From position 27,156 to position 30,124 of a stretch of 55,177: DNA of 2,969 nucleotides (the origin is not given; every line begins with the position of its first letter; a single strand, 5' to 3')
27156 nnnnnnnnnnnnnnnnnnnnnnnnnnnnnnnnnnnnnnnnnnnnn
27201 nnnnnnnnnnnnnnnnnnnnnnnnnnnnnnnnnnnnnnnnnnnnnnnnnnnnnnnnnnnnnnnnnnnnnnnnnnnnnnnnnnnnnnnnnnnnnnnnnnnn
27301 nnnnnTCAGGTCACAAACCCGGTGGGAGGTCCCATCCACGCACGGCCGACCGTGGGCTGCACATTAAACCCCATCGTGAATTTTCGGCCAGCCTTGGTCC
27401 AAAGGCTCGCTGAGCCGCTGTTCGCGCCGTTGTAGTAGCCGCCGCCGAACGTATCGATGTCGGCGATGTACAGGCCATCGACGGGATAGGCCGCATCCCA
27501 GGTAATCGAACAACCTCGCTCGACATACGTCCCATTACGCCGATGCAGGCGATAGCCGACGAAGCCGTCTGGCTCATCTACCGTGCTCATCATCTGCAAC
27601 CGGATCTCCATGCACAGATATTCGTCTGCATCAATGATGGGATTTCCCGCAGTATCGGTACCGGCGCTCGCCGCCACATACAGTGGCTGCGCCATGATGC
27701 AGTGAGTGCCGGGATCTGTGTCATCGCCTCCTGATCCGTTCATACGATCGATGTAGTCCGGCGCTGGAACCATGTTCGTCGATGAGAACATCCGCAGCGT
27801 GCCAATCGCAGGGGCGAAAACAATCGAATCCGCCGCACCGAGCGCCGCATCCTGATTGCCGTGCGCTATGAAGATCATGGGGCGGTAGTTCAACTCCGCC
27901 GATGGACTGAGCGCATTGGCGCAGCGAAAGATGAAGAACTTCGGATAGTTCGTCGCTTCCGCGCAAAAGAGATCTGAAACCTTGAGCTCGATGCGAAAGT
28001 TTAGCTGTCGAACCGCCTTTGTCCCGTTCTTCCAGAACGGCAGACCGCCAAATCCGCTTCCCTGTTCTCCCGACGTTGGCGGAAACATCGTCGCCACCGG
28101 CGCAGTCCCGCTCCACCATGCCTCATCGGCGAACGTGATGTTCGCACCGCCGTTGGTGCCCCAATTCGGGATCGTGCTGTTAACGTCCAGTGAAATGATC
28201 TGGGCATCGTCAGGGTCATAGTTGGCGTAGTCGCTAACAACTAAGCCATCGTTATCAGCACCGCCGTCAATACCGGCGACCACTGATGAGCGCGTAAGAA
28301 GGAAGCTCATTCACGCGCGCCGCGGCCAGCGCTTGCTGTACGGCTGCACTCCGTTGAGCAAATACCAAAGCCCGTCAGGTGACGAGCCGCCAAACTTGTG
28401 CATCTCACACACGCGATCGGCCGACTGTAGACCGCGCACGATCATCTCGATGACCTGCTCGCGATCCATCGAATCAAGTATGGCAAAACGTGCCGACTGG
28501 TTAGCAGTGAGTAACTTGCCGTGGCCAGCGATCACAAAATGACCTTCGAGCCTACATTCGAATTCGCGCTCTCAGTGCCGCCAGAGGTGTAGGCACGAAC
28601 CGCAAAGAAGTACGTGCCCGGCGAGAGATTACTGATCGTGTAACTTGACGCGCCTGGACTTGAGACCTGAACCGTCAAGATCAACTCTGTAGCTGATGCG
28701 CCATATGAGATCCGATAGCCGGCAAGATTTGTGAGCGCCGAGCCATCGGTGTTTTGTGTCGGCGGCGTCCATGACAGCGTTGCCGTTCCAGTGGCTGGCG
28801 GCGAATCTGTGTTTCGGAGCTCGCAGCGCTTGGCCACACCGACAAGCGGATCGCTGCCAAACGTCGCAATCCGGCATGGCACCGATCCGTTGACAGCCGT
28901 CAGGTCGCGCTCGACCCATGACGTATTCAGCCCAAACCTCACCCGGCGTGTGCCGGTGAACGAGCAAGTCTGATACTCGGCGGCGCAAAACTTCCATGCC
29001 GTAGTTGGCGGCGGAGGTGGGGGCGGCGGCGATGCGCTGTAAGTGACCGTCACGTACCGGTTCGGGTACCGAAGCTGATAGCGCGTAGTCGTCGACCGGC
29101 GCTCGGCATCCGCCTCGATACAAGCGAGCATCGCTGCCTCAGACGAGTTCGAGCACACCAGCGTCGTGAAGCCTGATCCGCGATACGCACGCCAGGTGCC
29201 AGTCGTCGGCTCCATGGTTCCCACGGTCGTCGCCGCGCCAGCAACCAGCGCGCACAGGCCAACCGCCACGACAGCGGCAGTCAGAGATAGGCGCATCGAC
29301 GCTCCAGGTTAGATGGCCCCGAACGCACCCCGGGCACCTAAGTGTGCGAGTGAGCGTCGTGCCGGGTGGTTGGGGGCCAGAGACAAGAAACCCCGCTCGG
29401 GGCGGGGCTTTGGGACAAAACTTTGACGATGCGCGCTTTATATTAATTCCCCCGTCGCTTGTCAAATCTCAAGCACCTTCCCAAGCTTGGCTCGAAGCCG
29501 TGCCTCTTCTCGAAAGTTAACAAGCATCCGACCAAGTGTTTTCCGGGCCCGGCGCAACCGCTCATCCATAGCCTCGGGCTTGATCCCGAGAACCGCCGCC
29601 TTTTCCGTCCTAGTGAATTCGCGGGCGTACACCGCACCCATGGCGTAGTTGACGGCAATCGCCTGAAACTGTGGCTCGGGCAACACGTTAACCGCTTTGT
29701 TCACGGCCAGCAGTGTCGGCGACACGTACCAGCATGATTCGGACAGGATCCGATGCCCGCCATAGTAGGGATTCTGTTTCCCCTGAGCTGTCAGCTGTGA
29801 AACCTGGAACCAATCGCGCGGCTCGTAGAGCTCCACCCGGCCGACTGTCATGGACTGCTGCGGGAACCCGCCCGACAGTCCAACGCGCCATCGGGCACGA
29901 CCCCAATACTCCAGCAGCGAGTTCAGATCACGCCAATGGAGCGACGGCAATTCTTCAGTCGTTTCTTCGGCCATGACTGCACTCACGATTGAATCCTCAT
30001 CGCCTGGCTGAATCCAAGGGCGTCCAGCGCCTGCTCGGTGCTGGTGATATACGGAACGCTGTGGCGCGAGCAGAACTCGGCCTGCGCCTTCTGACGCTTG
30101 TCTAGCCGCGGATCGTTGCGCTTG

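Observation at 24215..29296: Ten-gene, fully translationally coupled leader block at the start of the late operon (between Q/late promoter and terS) with a secreted FN3 protein and fibre-like or beta-rich proteins of unknown role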

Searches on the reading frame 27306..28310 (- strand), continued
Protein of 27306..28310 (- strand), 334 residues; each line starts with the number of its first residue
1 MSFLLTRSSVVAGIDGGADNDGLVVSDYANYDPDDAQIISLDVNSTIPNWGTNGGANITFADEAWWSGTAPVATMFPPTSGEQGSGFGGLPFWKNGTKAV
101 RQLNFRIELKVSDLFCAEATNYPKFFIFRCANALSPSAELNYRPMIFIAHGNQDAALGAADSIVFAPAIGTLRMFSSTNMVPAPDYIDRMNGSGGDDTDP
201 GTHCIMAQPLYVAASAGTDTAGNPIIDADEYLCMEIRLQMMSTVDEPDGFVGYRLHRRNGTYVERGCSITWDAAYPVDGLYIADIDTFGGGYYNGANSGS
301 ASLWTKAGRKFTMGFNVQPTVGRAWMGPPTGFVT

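Call 105: search_protein_families(library=phrogs, proteins=[L004:4127-5674:+, L004:5675-7321:+, L004:8398-9489:+, L003:13179-15422:+, L003:12167-12637:+], max_evalue=0.01)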
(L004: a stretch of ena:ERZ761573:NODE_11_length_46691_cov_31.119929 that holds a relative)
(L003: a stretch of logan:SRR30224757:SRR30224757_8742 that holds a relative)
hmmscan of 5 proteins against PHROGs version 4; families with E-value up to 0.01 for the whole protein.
L004:4127-5674:+ (515 aa): 1 family
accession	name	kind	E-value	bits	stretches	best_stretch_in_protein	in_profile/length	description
phrog_31122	-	tail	2.5e-07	30.2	1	161-296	361-489/832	baseplate protein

L004:5675-7321:+ (548 aa): 0 families

L004:8398-9489:+ (363 aa): 0 families

L003:13179-15422:+ (747 aa): 0 families

L003:12167-12637:+ (156 aa): 0 families

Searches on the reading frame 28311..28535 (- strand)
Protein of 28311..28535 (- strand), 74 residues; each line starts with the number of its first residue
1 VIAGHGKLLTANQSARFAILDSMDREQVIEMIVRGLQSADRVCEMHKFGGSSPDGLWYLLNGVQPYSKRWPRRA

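Call 3: search_protein_families(library=pfam, proteins=[window:28311-28535:-], max_evalue=0.1)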
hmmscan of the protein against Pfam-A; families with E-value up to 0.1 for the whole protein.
window:28311-28535:- (74 aa): 0 families

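Call 4: search_protein_families(library=phrogs, proteins=[window:28311-28535:-], max_evalue=0.01)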
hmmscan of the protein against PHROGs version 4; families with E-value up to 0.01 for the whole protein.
window:28311-28535:- (74 aa): 1 family
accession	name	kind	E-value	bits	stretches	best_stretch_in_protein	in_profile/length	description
phrog_12426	-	unknown function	0.0031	18.2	1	45-74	27-56/76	-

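Call 86: search_protein_families(library=ncbifam, proteins=[window:28311-28535:-], max_evalue=0.1)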
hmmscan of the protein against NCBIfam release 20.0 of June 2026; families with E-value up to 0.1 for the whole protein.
window:28311-28535:- (74 aa): 0 families

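Call 87: search_protein_families(library=padloc, proteins=[window:28311-28535:-], max_evalue=0.1)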
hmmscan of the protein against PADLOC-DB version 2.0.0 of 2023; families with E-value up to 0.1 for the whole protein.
window:28311-28535:- (74 aa): 0 families

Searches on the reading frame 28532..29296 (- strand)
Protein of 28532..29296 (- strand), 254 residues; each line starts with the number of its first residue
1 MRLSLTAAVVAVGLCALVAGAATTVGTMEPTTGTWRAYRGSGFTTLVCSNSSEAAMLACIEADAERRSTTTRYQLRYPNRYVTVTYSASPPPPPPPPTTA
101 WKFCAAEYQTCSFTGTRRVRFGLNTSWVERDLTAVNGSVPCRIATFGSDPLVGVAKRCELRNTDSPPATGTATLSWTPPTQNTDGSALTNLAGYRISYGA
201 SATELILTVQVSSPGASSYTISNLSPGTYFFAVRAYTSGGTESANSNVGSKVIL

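Call 3: search_protein_families(library=pfam, proteins=[window:28532-29296:-], max_evalue=0.1)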
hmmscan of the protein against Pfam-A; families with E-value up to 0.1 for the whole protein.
window:28532-29296:- (254 aa): 5 families
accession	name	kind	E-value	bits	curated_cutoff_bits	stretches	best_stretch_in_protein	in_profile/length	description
PF00041.27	fn3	-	1.2e-08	35.5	25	1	171-245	15-80/84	Fibronectin type III domain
PF07495.19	Y_Y_Y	-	0.001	19.3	26.6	1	213-245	24-56/65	Y_Y_Y domain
PF25523.1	Ig_RIMBP2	-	0.003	17.9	27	1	167-247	15-94/105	RIMBP2-like, immunoglobulin-like domain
PF22352.2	K319L-like_PKD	-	0.0033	17.8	27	1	198-248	31-82/84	K319L-like, PKD domain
PF16389.11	DUF4998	-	0.08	12.9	29.1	0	195-252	51-109/199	Domain of unknown function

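Call 4: search_protein_families(library=phrogs, proteins=[window:28532-29296:-], max_evalue=0.01)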
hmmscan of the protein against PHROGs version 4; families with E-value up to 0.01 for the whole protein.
window:28532-29296:- (254 aa): 1 family
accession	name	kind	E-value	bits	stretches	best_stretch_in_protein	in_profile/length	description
phrog_31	-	tail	0.0045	15.7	1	168-247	980-1056/1565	central tail fiber J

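Call 50: search_solved_structures(query=window:28532-29296:-, max_evalue=1)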
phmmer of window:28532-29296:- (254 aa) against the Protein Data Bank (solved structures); distinct sequences matched with E-value up to 1: 10.
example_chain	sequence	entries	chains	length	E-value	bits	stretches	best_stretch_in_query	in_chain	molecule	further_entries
1wfo_A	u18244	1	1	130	0.017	18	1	169-244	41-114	sidekick 2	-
3d23_B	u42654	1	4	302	0.037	16.9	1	196-238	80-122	3C-like proteinase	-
9pab_A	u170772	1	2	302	0.037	16.9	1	196-238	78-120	3C-like proteinase nsp5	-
9pal_A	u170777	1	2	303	0.037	16.9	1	196-238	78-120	3C-like proteinase nsp5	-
2ck2_A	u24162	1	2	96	0.057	16.3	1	184-246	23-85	HUMAN FIBRONECTIN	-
1x5f_A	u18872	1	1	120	0.091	15.6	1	169-243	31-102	Neogenin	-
7jw7_B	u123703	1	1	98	0.25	14.2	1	192-241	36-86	Monobody 27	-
2rb8_A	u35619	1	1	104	0.51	13.1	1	170-237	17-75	Tenascin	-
7y8h_A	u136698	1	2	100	0.57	13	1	167-233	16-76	Down Syndrome Cell Adhesion Molecules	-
2yna_A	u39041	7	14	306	0.79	12.5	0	202-239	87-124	3C-LIKE PROTEINASE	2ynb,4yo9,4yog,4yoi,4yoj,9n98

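Call 81: find_related_loci(query=A5, collection=genome_contigs, flank=10000)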
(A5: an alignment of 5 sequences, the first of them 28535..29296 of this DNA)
Query A5 (254 aa) in genome_contigs; peptide patterns used: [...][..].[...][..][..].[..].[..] (x = any residue, [..] = any of these).
100 stretches matched a pattern; 59 encode a relative of the query (tblastn E <= 1e-3); 58 distinct loci.
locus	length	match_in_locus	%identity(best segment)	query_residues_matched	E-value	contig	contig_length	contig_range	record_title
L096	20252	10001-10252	77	170-253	7e-35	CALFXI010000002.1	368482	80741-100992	MAG TPA_asm: uncultured Steroidobacter sp. isolate SRR4028131_bin.81_CONCOCT_v1.1_MAG genome assembly, contig: ERZ795039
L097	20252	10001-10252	71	170-253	1e-34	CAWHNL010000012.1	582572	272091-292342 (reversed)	MAG: uncultured Gammaproteobacteria bacterium isolate MFD04850.bin.2.287 genome assembly, contig: contig_2787, whole gen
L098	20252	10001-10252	71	170-253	6e-34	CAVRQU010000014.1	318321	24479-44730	MAG: uncultured Gammaproteobacteria bacterium isolate MFD04850.bin.2.366 genome assembly, contig: contig_37230, whole ge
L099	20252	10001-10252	68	170-253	2e-33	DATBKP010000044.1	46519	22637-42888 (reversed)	MAG TPA_asm: Steroidobacteraceae bacterium isolate SMAG_U3949 k141_1266694, whole genome shotgun sequence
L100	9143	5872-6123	71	170-253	5e-33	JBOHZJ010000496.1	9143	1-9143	MAG: Steroidobacter sp. isolate M3-S_metawrap_bin.122 k127_672084, whole genome shotgun sequence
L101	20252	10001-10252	73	170-253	1e-32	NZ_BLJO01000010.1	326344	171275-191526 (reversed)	Steroidobacter agaridevorans strain SA29-B sequence10, whole genome shotgun sequence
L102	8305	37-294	67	168-253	9e-33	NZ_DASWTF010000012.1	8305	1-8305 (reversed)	MAG: Steroidobacter sp. isolate SMAG_U3568 k141_92080, whole genome shotgun sequence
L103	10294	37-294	67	168-253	1e-32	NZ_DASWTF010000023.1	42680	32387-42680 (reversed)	MAG: Steroidobacter sp. isolate SMAG_U3568 k141_93772, whole genome shotgun sequence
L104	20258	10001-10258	69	168-253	2e-32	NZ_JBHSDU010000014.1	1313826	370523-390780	Steroidobacter flavus strain CGMCC 1.10759 velvet_auto_105_14, whole genome shotgun sequence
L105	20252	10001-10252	67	170-253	6e-32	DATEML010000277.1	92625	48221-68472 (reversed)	MAG TPA_asm: Steroidobacteraceae bacterium isolate SMAG_U8941 k141_2385236, whole genome shotgun sequence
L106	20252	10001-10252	68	170-253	6e-32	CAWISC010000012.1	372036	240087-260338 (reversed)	MAG: uncultured Gammaproteobacteria bacterium isolate MFD09206.bin.1.132 genome assembly, contig: contig_170, whole geno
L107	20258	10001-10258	69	168-253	7e-32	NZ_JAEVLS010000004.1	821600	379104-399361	Steroidobacter gossypii strain S1-65 Scaffold4_1, whole genome shotgun sequence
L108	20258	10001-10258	67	168-253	1e-31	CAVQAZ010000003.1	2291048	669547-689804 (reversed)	MAG: uncultured Gammaproteobacteria bacterium isolate MFD09964.bin.1.308 genome assembly, contig: contig_17518, whole ge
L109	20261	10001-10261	68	167-253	1e-31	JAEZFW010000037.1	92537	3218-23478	MAG: Proteobacteria bacterium isolate OH_CBrB_69 k127_2128745, whole genome shotgun sequence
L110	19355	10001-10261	67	167-253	6e-31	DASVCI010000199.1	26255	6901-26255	MAG TPA_asm: Steroidobacteraceae bacterium isolate SMAG_U2002 k141_343876, whole genome shotgun sequence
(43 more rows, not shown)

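Call 84: search_protein_families(library=pfam, proteins=[L101:3134-5227:+, L101:5974-8625:+, L101:8924-10258:+, L101:10980-12932:+, L101:13030-14481:+, L101:14208-15968:+, L101:15898-17343:+], max_evalue=0.001)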
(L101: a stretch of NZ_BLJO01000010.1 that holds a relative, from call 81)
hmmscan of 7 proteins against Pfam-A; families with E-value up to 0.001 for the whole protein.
L101:3134-5227:+ (697 aa): 3 families
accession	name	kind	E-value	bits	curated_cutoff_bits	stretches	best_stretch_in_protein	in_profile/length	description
PF02897.21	Peptidase_S9_N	-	2.3e-98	330.1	24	1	23-414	10-413/414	Prolyl oligopeptidase, N-terminal beta-propeller domain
PF00326.27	Peptidase_S9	-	1.5e-64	217.9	22.6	1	474-685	2-207/213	Prolyl oligopeptidase family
PF02129.25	Peptidase_S15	-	0.00098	19.3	23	0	476-575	41-134/262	X-Pro dipeptidyl-peptidase (S15 family)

L101:5974-8625:+ (883 aa): 9 families
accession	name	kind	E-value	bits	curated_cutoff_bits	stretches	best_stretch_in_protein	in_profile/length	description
PF13487.12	HD_5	-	3.8e-42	144.4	27.2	1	703-866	4-170/170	HD domain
PF13185.12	GAF_2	-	2.3e-20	73.6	28.6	1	539-675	2-135/136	GAF domain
PF13188.13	PAS_8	-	9.3e-17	60.7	21.8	2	292-338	1-43/65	PAS domain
PF01966.28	HD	-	4.1e-16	59.7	22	1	717-835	5-116/116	HD domain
PF13426.13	PAS_9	-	5.3e-16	59.2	27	2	414-506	2-98/103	PAS domain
PF00989.32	PAS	-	3e-15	56.7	22.6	2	407-508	5-112/113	PAS fold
PF00072.30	Response_reg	-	7.2e-15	55.6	30.2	1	5-116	2-110/111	Response regulator receiver domain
PF01590.32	GAF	-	3.2e-05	24.9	22.4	1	593-670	52-128/133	GAF domain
PF08447.18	PAS_3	-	3.4e-05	24.5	25.6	0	428-498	4-78/89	PAS fold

L101:8924-10258:+ (444 aa): 2 families
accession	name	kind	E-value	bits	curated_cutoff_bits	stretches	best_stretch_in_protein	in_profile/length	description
PF05345.18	He_PIG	-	2.8e-25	89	24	2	268-354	1-95/96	Putative Ig domain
PF00041.27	fn3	-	2.3e-09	37.7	25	1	352-434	6-77/84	Fibronectin type III domain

L101:10980-12932:+ (650 aa): 7 families
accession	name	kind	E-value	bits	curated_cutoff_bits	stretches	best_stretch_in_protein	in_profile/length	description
PF05345.18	He_PIG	-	1.9e-53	179.3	24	5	475-560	2-95/96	Putative Ig domain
PF17963.7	Big_9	-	1.5e-19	71.1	23.6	2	472-551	1-81/89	Bacterial Ig domain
PF18957.6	RibLong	-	4.1e-14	53.6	27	0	483-548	11-82/93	Long Rib domain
PF00041.27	fn3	-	2.9e-06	27.8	25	1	558-638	6-75/84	Fibronectin type III domain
PF05510.18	Sarcoglycan_2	-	0.00035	20.9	24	0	138-168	43-77/95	Sarcoglycan alpha/epsilon N-terminal domain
PF23592.1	Cadherin_CELSR2_9th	-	0.00047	20.7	36.8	0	217-271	34-91/100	CELSR2-like, ninth cadherin domain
PF18911.6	PKD_4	-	0.00051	20.5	27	0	472-524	1-48/85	PKD domain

L101:13030-14481:+ (483 aa): 2 families
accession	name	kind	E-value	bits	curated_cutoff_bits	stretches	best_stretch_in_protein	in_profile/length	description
PF05193.26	Peptidase_M16_C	-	1.2e-35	123.5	23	1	226-402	3-180/181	Peptidase M16 inactive domain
PF00675.25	Peptidase_M16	-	9.7e-21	74.7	22.3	1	70-186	1-117/149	Insulinase (Peptidase family M16)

L101:14208-15968:+ (586 aa): 2 families
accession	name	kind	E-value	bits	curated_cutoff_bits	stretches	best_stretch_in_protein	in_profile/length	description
PF05193.26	Peptidase_M16_C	-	1.2e-38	133.3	23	1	323-500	2-181/181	Peptidase M16 inactive domain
PF00675.25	Peptidase_M16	-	7.7e-12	45.8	22.3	1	169-307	2-138/149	Insulinase (Peptidase family M16)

L101:15898-17343:+ (481 aa): 2 families
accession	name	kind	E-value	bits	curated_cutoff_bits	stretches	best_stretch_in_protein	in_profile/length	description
PF07690.21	MFS_1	-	5.8e-11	42.3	33.4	1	64-369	2-303/347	Major Facilitator Superfamily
PF03219.20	TLC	-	1.6e-06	27.6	21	1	264-416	277-449/491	TLC ATP/ADP transporter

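Call 86: search_protein_families(library=ncbifam, proteins=[window:28532-29296:-], max_evalue=0.1)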
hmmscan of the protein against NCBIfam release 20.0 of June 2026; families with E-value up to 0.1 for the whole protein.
window:28532-29296:- (254 aa): 0 families

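Call 87: search_protein_families(library=padloc, proteins=[window:28532-29296:-], max_evalue=0.1)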
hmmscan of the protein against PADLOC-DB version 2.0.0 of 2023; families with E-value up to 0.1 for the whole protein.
window:28532-29296:- (254 aa): 0 families

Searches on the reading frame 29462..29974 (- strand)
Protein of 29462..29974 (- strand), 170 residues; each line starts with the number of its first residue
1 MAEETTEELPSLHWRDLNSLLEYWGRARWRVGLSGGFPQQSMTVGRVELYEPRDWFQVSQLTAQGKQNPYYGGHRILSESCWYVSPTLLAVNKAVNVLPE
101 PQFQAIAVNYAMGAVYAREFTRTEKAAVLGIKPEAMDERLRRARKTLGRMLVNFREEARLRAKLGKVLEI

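Call 22: search_protein_families(library=phrogs, proteins=[window:29462-29974:-], max_evalue=0.001)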
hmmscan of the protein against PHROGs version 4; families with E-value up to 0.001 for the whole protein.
window:29462-29974:- (170 aa): 0 families

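Call 38: search_protein_families(library=pfam, proteins=[window:29462-29974:-], max_evalue=0.001)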
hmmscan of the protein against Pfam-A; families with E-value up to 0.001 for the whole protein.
window:29462-29974:- (170 aa): 0 families

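Call 98: search_solved_structures(query=window:29462-29974:-, max_evalue=5, show_alignments=1)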
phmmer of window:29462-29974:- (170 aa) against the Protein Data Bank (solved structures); distinct sequences matched with E-value up to 5: 4.
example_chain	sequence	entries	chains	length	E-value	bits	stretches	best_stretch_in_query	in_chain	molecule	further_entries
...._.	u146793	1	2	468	0.72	12.9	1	104-166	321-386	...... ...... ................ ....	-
8jbb_A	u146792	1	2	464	1.9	11.4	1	104-166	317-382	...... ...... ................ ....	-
8jh1_A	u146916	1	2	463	2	11.4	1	104-166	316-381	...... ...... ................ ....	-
5fsh_A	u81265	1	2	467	2.1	11.3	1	104-166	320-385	CSM6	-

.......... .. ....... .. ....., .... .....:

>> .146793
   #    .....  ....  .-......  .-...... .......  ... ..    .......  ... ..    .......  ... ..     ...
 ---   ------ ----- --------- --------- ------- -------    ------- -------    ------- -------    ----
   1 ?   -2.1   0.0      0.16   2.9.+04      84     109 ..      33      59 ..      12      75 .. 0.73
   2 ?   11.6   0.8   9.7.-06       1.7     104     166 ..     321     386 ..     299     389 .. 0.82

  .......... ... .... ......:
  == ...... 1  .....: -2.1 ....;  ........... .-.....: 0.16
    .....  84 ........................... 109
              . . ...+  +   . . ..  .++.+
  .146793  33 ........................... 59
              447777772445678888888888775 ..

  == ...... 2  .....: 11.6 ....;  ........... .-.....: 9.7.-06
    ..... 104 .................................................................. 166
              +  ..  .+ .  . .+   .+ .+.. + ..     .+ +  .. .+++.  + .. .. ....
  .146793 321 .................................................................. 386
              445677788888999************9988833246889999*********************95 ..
